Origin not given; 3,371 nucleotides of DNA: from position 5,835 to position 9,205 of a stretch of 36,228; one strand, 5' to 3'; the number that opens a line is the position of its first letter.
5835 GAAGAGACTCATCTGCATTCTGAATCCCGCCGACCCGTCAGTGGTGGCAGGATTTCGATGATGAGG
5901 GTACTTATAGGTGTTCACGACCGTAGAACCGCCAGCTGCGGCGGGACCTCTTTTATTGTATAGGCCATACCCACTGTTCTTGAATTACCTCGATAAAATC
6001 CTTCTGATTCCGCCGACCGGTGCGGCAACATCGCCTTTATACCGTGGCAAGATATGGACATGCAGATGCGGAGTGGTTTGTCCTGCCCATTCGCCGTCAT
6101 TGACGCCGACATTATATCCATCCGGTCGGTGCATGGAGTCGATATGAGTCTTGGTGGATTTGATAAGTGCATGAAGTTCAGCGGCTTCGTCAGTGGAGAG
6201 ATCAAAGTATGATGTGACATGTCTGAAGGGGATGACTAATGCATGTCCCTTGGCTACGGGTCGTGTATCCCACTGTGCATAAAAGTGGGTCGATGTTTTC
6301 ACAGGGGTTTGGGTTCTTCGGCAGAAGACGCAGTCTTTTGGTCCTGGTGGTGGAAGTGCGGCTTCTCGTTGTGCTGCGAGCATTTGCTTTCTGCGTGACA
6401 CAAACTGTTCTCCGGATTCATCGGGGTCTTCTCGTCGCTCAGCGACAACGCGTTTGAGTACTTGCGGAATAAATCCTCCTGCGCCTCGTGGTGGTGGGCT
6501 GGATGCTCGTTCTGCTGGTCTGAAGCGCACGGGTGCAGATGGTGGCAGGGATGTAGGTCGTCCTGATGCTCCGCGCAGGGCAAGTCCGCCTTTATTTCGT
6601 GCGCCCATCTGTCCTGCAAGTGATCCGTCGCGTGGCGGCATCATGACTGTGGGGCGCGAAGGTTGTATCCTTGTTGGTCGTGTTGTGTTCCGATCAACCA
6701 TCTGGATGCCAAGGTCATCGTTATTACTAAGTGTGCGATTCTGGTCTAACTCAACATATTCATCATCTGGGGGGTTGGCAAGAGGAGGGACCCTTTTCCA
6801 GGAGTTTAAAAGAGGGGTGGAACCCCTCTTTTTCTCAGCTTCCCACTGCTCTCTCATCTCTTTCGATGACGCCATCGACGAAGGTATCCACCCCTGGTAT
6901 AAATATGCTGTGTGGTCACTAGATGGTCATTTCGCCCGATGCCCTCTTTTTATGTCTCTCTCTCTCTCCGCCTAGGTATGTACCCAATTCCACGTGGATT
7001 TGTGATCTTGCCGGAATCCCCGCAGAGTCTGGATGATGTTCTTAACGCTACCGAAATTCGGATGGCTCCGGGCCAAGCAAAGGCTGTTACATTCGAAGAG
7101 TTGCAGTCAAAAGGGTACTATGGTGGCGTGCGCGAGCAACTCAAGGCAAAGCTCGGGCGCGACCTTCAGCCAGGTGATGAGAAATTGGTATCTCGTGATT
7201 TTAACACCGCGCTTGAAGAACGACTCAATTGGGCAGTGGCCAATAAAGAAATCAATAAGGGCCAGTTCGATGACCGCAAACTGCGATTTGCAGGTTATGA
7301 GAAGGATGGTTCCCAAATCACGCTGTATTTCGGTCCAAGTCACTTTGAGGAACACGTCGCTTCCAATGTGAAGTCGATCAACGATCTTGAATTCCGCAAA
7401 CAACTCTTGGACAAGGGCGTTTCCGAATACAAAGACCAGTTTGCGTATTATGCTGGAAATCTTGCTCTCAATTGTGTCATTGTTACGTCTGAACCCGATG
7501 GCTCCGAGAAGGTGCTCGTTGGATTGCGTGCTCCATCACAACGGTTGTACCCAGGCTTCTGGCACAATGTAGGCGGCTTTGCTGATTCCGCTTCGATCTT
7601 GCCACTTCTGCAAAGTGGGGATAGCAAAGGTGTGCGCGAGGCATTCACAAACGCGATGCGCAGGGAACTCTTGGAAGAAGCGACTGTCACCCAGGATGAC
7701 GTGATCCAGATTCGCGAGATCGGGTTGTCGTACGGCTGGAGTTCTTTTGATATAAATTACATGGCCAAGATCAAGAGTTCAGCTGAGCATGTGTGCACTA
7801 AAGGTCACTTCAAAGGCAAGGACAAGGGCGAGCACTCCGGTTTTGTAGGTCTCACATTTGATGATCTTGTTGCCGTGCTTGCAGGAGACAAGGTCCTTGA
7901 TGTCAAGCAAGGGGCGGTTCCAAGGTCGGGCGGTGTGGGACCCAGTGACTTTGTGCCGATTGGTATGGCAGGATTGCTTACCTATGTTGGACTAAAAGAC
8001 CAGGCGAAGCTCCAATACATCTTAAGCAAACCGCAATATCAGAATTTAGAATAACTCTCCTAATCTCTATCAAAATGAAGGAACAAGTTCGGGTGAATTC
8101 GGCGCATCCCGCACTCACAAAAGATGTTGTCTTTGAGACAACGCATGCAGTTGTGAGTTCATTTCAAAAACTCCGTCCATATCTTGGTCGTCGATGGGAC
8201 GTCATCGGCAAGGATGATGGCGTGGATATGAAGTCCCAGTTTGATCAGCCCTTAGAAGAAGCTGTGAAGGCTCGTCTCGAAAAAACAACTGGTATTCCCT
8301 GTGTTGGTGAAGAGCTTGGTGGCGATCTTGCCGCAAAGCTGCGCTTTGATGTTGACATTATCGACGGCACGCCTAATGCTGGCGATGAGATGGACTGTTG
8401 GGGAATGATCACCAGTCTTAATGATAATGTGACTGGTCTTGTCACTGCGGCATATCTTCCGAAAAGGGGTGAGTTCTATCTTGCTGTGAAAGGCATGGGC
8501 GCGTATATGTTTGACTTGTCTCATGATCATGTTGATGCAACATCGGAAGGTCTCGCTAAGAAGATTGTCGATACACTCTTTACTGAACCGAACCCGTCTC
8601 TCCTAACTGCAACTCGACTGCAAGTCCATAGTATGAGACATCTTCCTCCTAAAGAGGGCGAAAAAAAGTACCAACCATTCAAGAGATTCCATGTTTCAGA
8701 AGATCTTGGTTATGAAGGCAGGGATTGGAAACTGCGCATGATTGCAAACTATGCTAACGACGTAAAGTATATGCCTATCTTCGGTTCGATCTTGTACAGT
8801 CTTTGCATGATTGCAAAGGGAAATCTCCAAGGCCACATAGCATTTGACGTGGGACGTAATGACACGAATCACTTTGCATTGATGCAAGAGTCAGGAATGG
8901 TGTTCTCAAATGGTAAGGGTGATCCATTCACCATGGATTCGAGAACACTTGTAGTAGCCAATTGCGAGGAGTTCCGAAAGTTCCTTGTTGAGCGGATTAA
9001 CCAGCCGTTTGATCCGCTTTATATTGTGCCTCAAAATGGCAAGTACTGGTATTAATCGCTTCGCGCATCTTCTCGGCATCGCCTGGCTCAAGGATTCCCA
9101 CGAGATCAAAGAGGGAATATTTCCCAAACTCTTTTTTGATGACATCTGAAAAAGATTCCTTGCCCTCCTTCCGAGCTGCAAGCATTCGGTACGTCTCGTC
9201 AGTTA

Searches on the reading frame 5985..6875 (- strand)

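Call 40: search_protein_families(library=pfam, proteins=[window:5985-6875:-], max_evalue=0.001)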
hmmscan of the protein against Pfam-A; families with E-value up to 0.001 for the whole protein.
window:5985-6875:- (296 aa): 3 families
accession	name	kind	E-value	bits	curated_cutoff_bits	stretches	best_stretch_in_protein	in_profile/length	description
PF01230.28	HIT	-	9.9e-20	71.4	21.5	1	194-280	11-97/98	HIT domain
PF11969.13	DcpS_C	-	1.8e-07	32.1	24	1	182-276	2-100/114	Scavenger mRNA decapping enzyme C-term binding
PF04677.20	CwfJ_C_1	-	0.00063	20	21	0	180-277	12-108/122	Protein similar to CwfJ C-terminus 1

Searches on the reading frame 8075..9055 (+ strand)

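Call 40: search_protein_families(library=pfam, proteins=[window:8075-9055:+], max_evalue=0.001)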
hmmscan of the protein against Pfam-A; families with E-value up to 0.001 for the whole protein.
window:8075-9055:+ (326 aa): 1 family
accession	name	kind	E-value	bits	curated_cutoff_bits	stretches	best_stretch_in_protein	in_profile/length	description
PF00459.30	Inositol_P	-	1.9e-08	34.6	27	1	31-304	18-262/271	Inositol monophosphatase family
